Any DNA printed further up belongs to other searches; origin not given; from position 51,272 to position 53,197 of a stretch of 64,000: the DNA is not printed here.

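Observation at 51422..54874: Two tandem ParB-N (CTP-switch fold)::HD-GYP fusion genes placed like parB behind a ParA/MinD-fold BY-kinase in an EPS export locus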

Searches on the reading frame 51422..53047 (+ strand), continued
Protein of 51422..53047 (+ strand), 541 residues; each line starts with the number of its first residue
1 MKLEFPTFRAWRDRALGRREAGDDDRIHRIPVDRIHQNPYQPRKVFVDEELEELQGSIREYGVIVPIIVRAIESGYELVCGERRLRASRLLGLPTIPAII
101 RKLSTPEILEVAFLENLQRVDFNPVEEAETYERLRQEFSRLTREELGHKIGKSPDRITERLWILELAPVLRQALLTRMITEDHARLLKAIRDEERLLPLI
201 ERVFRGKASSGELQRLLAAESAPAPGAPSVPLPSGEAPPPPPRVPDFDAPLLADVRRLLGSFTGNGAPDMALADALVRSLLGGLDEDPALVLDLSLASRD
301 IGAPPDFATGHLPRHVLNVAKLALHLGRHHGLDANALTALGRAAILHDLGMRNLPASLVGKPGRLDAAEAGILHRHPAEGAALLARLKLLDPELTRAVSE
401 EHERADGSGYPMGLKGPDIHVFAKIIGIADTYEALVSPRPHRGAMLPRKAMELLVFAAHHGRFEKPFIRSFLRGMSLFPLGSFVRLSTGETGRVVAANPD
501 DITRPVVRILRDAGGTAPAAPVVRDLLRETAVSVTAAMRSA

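Call 36: find_encoding_contigs(protein=P0134, flank=10000, max_places=2)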
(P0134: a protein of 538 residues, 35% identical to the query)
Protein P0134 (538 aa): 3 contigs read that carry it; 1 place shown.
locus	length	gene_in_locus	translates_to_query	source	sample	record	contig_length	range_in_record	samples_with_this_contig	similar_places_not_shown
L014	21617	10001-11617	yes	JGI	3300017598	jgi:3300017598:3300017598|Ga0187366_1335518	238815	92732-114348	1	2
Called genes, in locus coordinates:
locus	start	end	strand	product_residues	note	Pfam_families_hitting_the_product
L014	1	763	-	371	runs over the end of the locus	PF16983:MFS_MOT1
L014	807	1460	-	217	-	PF00072:Response_reg, PF08281:Sigma70_r4_2 (weak), PF00196:GerE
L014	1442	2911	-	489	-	PF00672:HAMP, PF13581:HATPase_c_2 (faint), PF07730:HisKA_3, PF02518:HATPase_c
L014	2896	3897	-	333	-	PF12974:Phosphonate-bd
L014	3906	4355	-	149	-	PF02391:MoaE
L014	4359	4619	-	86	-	PF02597:ThiS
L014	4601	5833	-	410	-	PF03453:MoeA_N, PF00994:MoCF_biosynth, PF03454:MoeA_C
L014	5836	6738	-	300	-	PF01967:MoaC, PF00994:MoCF_biosynth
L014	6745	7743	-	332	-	PF04055:Radical_SAM, PF13353:Fer4_12 (faint), PF06463:Mob_synth_C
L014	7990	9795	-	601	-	PF10805:DUF2730 (faint)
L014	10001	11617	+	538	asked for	PF02195:ParB_N, PF17762:HTH_ParB (weak), PF13487:HD_5, PF01966:HD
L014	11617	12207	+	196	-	PF01618:MotA_ExbB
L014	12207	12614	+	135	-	PF02472:ExbD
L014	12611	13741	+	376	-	PF02606:LpxK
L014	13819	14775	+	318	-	PF01522:Polysacc_deac_1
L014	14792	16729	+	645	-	PF06808:DctM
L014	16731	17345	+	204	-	PF01557:FAA_hydrolase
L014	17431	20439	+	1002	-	PF02550:AcetylCoA_hydro, PF13336:AcetylCoA_hyd_C, PF00583:Acetyltransf_1 (weak), PF00850:Hist_deacetyl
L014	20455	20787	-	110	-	-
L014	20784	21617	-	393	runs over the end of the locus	PF12242:Eno-Rase_NADH_b, PF12241:Enoyl_reductase, PF07055:Eno-Rase_FAD_bd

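Call 37: search_protein_families(library=ncbifam, proteins=[L003:6161-8434:+, L008:8094-9989:+, L009:3642-5936:+, L003:8441-9136:+, L014:7990-9795:-, L008:7276-7986:+], max_evalue=0.001)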
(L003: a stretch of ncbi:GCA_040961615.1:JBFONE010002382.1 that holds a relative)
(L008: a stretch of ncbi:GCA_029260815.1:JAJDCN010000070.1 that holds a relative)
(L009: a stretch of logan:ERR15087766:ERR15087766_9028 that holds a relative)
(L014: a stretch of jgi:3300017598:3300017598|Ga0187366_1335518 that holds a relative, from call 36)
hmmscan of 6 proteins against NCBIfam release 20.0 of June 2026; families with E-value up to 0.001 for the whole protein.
L003:6161-8434:+ (757 aa): 17 families
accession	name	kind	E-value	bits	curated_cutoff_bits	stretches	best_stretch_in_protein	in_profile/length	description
TIGR01007.1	eps_fam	subfamily_domain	3.6e-41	140.9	108.05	2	632-748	84-202/204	polysaccharide biosynthesis tyrosine autokinase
TIGR03018.1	pepcterm_TyrKin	hypoth_equivalog_domain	6.7e-31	107.2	230.65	2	634-736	105-207/207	XrtA-associated tyrosine autokinase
TIGR03029.1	EpsG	equivalog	9.5e-26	90.6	313.8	1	541-736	100-273/274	chain length determinant protein tyrosine kinase EpsG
TIGR01005.1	eps_transp_fam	subfamily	2.7e-24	85.4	411.7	1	520-748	522-728/754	exopolysaccharide transport protein family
NF008568.0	PRK11519.1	equivalog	4.9e-24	84.5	1068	2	530-616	512-598/720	tyrosine-protein kinase Wzc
NF007350.0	PRK09841.1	equivalog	3.1e-20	71.9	1248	1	531-751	518-721/726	tyrosine-protein kinase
TIGR03007.1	pepcterm_ChnLen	equivalog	2.8e-16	58.8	278.85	1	158-514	105-470/498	XrtA system polysaccharide chain length determinant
TIGR01969.1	minD_arch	subfamily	1.2e-12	47.6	201.75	1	546-742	2-174/251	cell division ATPase MinD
NF041136.1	MrpORP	equivalog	9.4e-10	38.3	450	1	545-598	6-59/365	iron-sulfur cluster carrier protein MrpORP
TIGR03815.1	CpaE_hom_Actino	equivalog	2.7e-08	33.3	154.45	1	538-709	105-255/340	septum site-determining protein Ssd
NF041546.1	ParA_partition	equivalog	2e-07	30.8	180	1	551-594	6-48/203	ParA family partition ATPase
TIGR03017.1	EpsF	equivalog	1.1e-06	27.7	422.75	1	180-504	132-443/444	chain length determinant protein EpsF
TIGR01968.1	minD_bact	equivalog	1.3e-06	28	212.9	1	545-584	2-41/261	septum site-determining protein MinD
NF008669.0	PRK11670.1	equivalog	1.6e-05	24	348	1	546-597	109-160/369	iron-sulfur cluster carrier protein ApbC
NF047398.1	AAA_KGGVGR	domain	2.3e-05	24.8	90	1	545-602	3-63/190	KGGVGR-motif variant AAA ATPase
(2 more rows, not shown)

L008:8094-9989:+ (631 aa): 10 families
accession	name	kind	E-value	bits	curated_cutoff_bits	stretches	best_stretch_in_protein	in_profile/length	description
TIGR01007.1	eps_fam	subfamily_domain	5.6e-20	71.7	108.05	1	413-620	5-196/204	polysaccharide biosynthesis tyrosine autokinase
TIGR03018.1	pepcterm_TyrKin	hypoth_equivalog_domain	1.8e-17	63.4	230.65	1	426-595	36-192/207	XrtA-associated tyrosine autokinase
TIGR03029.1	EpsG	equivalog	1.2e-15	57.4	313.8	1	426-613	104-274/274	chain length determinant protein tyrosine kinase EpsG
TIGR01005.1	eps_transp_fam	subfamily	6.3e-09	34.6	411.7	1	429-490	550-611/754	exopolysaccharide transport protein family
NF007350.0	PRK09841.1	equivalog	1.8e-07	29.7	1248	1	428-501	534-607/726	tyrosine-protein kinase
TIGR01969.1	minD_arch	subfamily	6.7e-07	28.7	201.75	1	430-622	5-178/251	cell division ATPase MinD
NF041136.1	MrpORP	equivalog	7.7e-07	28.7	450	1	428-478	8-58/365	iron-sulfur cluster carrier protein MrpORP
NF008568.0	PRK11519.1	equivalog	1.3e-05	23.6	1068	1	429-562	530-646/720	tyrosine-protein kinase Wzc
NF047398.1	AAA_KGGVGR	domain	2.2e-05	24.9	90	1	438-524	15-98/190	KGGVGR-motif variant AAA ATPase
NF008669.0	PRK11670.1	equivalog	0.00029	19.8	348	0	430-478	112-160/369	iron-sulfur cluster carrier protein ApbC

L009:3642-5936:+ (764 aa): 16 families
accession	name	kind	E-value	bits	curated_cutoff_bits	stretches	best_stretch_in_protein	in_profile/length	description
TIGR01007.1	eps_fam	subfamily_domain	8.6e-45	152.8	108.05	1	536-756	1-203/204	polysaccharide biosynthesis tyrosine autokinase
TIGR03018.1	pepcterm_TyrKin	hypoth_equivalog_domain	3.4e-28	98.4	230.65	1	548-730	25-198/207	XrtA-associated tyrosine autokinase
NF008568.0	PRK11519.1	equivalog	7e-26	90.6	1068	1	516-763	489-716/720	tyrosine-protein kinase Wzc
NF007350.0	PRK09841.1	equivalog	5.7e-24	84.2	1248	1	526-762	504-722/726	tyrosine-protein kinase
TIGR01005.1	eps_transp_fam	subfamily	2.6e-23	82.1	411.7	1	530-763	522-738/754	exopolysaccharide transport protein family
TIGR03029.1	EpsG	equivalog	1.3e-20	73.7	313.8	1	555-741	104-273/274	chain length determinant protein tyrosine kinase EpsG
TIGR03017.1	EpsF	equivalog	1.3e-15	57.1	422.75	1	202-514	145-443/444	chain length determinant protein EpsF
TIGR01969.1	minD_arch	subfamily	7.9e-14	51.4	201.75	1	558-624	4-71/251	cell division ATPase MinD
TIGR03007.1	pepcterm_ChnLen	equivalog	3.3e-12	45.4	278.85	1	233-514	166-460/498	XrtA system polysaccharide chain length determinant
TIGR01968.1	minD_bact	equivalog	5.4e-11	42.3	212.9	1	555-695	2-126/261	septum site-determining protein MinD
NF041546.1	ParA_partition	equivalog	1.7e-07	31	180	1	567-592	12-37/203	ParA family partition ATPase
TIGR01006.1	polys_exp_MPA1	subfamily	5.9e-07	29.2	296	1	454-516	161-223/226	CspC family polysaccharide chain length determinant protein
NF041136.1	MrpORP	equivalog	5.1e-06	26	450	1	557-607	8-58/365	iron-sulfur cluster carrier protein MrpORP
NF008669.0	PRK11670.1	equivalog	5.2e-05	22.3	348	1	556-607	109-160/369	iron-sulfur cluster carrier protein ApbC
NF047398.1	AAA_KGGVGR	domain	0.00021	21.7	90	1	567-688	15-149/190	KGGVGR-motif variant AAA ATPase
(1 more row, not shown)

L003:8441-9136:+ (231 aa): 6 families
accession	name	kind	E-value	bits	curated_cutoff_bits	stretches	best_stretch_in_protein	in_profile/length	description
TIGR04285.1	nucleoid_noc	exception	5e-38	130.9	315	1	35-218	1-183/255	nucleoid occlusion protein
TIGR00180.1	parB_part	domain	1.5e-32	112.9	58.45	1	35-206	4-179/186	ParB/RepB/Spo0J family partition protein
TIGR03734.1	PRTRC_parB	hypoth_equivalog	3.5e-20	72.1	278.6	1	60-224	17-184/555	PRTRC system ParB family protein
TIGR03454.1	partition_RepB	equivalog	1.6e-16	60.6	201.5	1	57-143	85-173/325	plasmid partitioning protein RepB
NF010440.0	PRK13866.1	equivalog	1.8e-11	43.8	522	1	61-137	91-169/336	plasmid partitioning protein RepB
NF010406.0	PRK13832.1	subfamily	1.6e-06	27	640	1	57-177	26-147/578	plasmid partitioning protein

L014:7990-9795:- (601 aa): 3 families
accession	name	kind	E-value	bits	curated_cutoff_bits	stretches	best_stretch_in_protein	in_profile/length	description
NF045487.1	ASRP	equivalog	1.1e-05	24.3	300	0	416-542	321-439/593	archaea-specific SMC-related protein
TIGR02168.1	SMC_prok_B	equivalog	2.1e-05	22.5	567.35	1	144-433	718-1009/1181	chromosome segregation protein SMC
TIGR02169.1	SMC_prok_A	equivalog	8.3e-05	20.5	729.4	2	147-432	682-972/1165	chromosome segregation protein SMC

L008:7276-7986:+ (236 aa): 0 families

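Call 39: find_related_loci(query=window:51422-53047:+, collection=genome_contigs, flank=10000)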
Query window:51422-53047:+ (541 aa) in genome_contigs; peptide patterns used: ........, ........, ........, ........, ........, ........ (x = any residue, [..] = any of these).
133 stretches matched a pattern; 7 encode a relative of the query (tblastn E <= 1e-3); 7 distinct loci.
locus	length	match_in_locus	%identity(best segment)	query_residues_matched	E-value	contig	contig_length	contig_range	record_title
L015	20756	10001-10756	32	275-535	5e-32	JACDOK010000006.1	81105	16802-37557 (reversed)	MAG: Peptococcaceae bacterium isolate GB_MAG19_121 c_000000000268, whole genome shotgun sequence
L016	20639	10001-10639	34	315-538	2e-26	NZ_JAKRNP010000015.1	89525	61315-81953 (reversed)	Paenibacillus sp. ACRSA NODE_15_length_89525_cov_21.031106_pilon, whole genome shotgun sequence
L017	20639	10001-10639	34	315-538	2e-26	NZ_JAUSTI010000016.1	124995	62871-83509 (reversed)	Paenibacillus tundrae strain DS1314 Ga0466925_16, whole genome shotgun sequence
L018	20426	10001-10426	38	306-450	8e-23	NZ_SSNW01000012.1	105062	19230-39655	Deinococcus sp. Arct2-2 NODE_12_length_105062_cov_175.370890, whole genome shotgun sequence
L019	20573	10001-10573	34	315-514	2e-21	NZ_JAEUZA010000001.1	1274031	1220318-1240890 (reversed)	Alkalicoccobacillus gibsonii strain KCCM 41407 NODE_1_length_1274031_cov_242.142628, whole genome shotgun sequence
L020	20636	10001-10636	33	315-534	4e-21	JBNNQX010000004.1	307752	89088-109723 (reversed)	Alkalihalobacillus sp. NPDC127517 NPDC127517_64_F12.ctg-0004, whole genome shotgun sequence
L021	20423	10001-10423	28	314-458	3e-10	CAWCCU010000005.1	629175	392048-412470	MAG: uncultured Acidobacteriaceae bacterium isolate MFD04434.bin.1.190 genome assembly, contig: contig_31027, whole geno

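Call 40: search_solved_structures(query=window:51422-53047:+, max_evalue=0.00001, show_alignments=0)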
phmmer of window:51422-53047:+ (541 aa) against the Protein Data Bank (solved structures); distinct sequences matched with E-value up to 0.00001: 18.
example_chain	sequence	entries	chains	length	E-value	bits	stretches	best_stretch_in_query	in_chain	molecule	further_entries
6sdk_A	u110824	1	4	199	7.9e-40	140.6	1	27-217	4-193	Stage 0 sporulation protein J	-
7nfu_A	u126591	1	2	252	8.4e-38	133.9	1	20-208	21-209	Nucleoid occlusion protein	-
7ng0_A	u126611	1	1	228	1.8e-37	132.9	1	26-208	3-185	Nucleoid occlusion protein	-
1vz0_A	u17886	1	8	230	1.8e-37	132.8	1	27-208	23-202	Chromosome-partitioning protein Spo0J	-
4umk_A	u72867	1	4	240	1.4e-35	126.6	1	25-199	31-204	PROBABLE CHROMOSOME-PARTITIONING PROTEIN PARB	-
7bnk_A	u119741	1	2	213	4.3e-35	125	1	28-219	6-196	ParB family protein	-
7o0n_A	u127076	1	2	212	2.7e-34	122.3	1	28-219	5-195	ParB family protein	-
7bnr_A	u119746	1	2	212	2.9e-34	122.2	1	28-219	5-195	ParB family protein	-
6t1f_A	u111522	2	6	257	8.6e-33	117.4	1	29-223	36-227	Chromosome-partitioning protein ParB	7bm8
7ol9_A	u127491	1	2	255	9.1e-33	117.3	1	24-205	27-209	Nucleoid occlusion protein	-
5z7c_A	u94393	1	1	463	1.3e-19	73.9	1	303-459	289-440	3'3'-cGAMP-specific phosphodiesterase 3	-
4mcw_A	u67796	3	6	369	6.2e-19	71.7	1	310-473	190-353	Metal dependent phosphohydrolase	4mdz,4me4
4r8z_A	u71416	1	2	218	3.6e-16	62.5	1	309-473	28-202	Cyclic di-GMP phosphodiesterase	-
9rbz_A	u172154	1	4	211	3.2e-14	56.1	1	311-447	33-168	HD domain/sensory box protein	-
9rc0_A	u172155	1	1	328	8.7e-14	54.7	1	311-446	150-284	HD domain/sensory box protein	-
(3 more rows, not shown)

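Call 68: predict_structure(alignment_id=A3)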
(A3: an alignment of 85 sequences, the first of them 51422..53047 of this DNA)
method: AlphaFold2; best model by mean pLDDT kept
length: 541 residues; sequences in the alignment: 85
mean_pLDDT: 89.6   pTM: 0.66
mean pLDDT of the five models: 89.6, 88.6, 88.4, 88.3, 88.1
residues with pLDDT >= 90: 409; 70-90: 75; 50-70: 35; < 50: 22
segments of 3 or more residues with pLDDT < 50: 1-7, 17-19, 226-234
pLDDT, mean of each block of 10 residues (from residue 1): 44 50 81 93 86 98 97 96 97 98 91 89 93 82 89 95 95 96 96 92 92 93 55 56 82 95 88 97 96 73 60 96 98 98 97 93 92 97 88 96 98 98 98 94 92 94 98 98 95 97 97 95 97 92 55
secondary structure, 60 per line:
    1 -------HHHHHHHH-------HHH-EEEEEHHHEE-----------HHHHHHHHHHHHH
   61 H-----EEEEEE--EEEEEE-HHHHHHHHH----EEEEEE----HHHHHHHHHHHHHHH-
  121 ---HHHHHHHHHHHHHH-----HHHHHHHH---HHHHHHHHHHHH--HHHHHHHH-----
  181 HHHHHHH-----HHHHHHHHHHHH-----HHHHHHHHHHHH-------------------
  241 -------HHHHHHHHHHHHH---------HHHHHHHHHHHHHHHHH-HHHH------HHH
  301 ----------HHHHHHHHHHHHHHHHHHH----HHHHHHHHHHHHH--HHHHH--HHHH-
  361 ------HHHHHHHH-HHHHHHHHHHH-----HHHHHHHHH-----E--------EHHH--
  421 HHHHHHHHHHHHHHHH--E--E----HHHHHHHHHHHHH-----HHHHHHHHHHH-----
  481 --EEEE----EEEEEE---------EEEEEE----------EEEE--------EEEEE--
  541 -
elements in order: H8-15 E27-31 H48-61 E67-72 E75-80 H82-90 E95-100 H105-119 H124-137 H143-150 H154-165 H168-175 H181-187 H193-204 H210-221 H248-260 H270-286 H288-291 H311-329 H334-346 H349-353 H356-359 H367-374 H376-386 H392-400 H421-436 H447-459 H465-475 E483-486 E491-496 E506-511 E522-525 E534-538

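Call 70: fold_search(model_id=the predicted structure, library=pdb)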
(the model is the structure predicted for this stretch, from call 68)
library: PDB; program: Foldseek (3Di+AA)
matches with E <= 10: 421; with E <= 0.001: 54
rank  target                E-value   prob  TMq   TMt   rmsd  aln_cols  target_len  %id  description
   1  7nfu_A                5.9e-14  1.00  0.32  0.72   3.4       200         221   39  Crystal structure of C-terminally truncated Geobacillus thermoleovorans nucleoid occlusion protein Noc (released 2021-02-17)
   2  7nfu_B                8.8e-14  1.00  0.32  0.73   3.6       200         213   39  Crystal structure of C-terminally truncated Geobacillus thermoleovorans nucleoid occlusion protein Noc (released 2021-02-17)
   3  7bnk_A                1.2e-13  1.00  0.18  0.47  13.1       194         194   37  Crystal structure of ParB from Myxococcus xanthus bound to CDP and Monothiophosphate (released 2021-09-08)
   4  7bnk_B                1.7e-13  1.00  0.18  0.47  13.2       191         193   38  Crystal structure of ParB from Myxococcus xanthus bound to CDP and Monothiophosphate (released 2021-09-08)
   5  6sdk_B                1.7e-13  1.00  0.18  0.47  13.3       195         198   38  Crystal structure of bacterial ParB dimer bound to CDP (released 2019-10-23)
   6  7bnr_A                2.3e-13  1.00  0.19  0.48  13.0       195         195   36  Crystal structure of a ParB Q52A mutant from Myxococcus xanthus bound to CTPyS (released 2021-09-08)
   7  6sdk_A                3.1e-13  1.00  0.19  0.47  13.1       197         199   38  Crystal structure of bacterial ParB dimer bound to CDP (released 2019-10-23)
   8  7ol9_B                9.2e-13  1.00  0.19  0.46  13.8       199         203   37  Crystal structure of C-terminally truncated Bacillus subtilis nucleoid occlusion protein (Noc) complexed to the Noc-bi (released 2022-03-09)
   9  7bnr_B                1.3e-12  1.00  0.18  0.47  12.9       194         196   36  Crystal structure of a ParB Q52A mutant from Myxococcus xanthus bound to CTPyS (released 2021-09-08)
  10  7ng0                  1.4e-12  1.00  0.19  0.48  13.3       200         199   40  Crystal structure of N- and C-terminally truncated Geobacillus thermoleovorans nucleoid occlusion protein Noc (released 2021-02-17)
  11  7o0n_A                2.3e-12  1.00  0.18  0.47  13.0       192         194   37  Crystal structure of a ParB E93A mutant from Myxococcus xanthus bound to CDP and monothiophosphate (released 2021-09-15)
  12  7ol9_A                2.3e-12  1.00  0.18  0.45  13.1       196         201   37  Crystal structure of C-terminally truncated Bacillus subtilis nucleoid occlusion protein (Noc) complexed to the Noc-bi (released 2022-03-09)
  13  6t1f_D                8.4e-12  1.00  0.31  0.85   2.5       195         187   33  Crystal structure of the C-terminally truncated chromosome-partitioning protein ParB from Caulobacter crescentus compl (released 2020-10-14)
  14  6t1f_B                1.3e-11  1.00  0.31  0.82   2.6       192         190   33  Crystal structure of the C-terminally truncated chromosome-partitioning protein ParB from Caulobacter crescentus compl (released 2020-10-14)
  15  6t1f_C                2.1e-11  1.00  0.19  0.49   9.9       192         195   36  Crystal structure of the C-terminally truncated chromosome-partitioning protein ParB from Caulobacter crescentus compl (released 2020-10-14)
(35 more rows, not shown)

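Call 84: search_protein_families(library=padloc, proteins=[window:51422-53047:+], max_evalue=0.001)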
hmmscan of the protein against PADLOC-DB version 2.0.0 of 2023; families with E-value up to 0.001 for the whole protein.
window:51422-53047:+ (541 aa): 1 family
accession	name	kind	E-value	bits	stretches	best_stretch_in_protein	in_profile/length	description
PDLC03229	MTase_II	-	8.7e-06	22.7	1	25-102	8-85/436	Type II methyltransferase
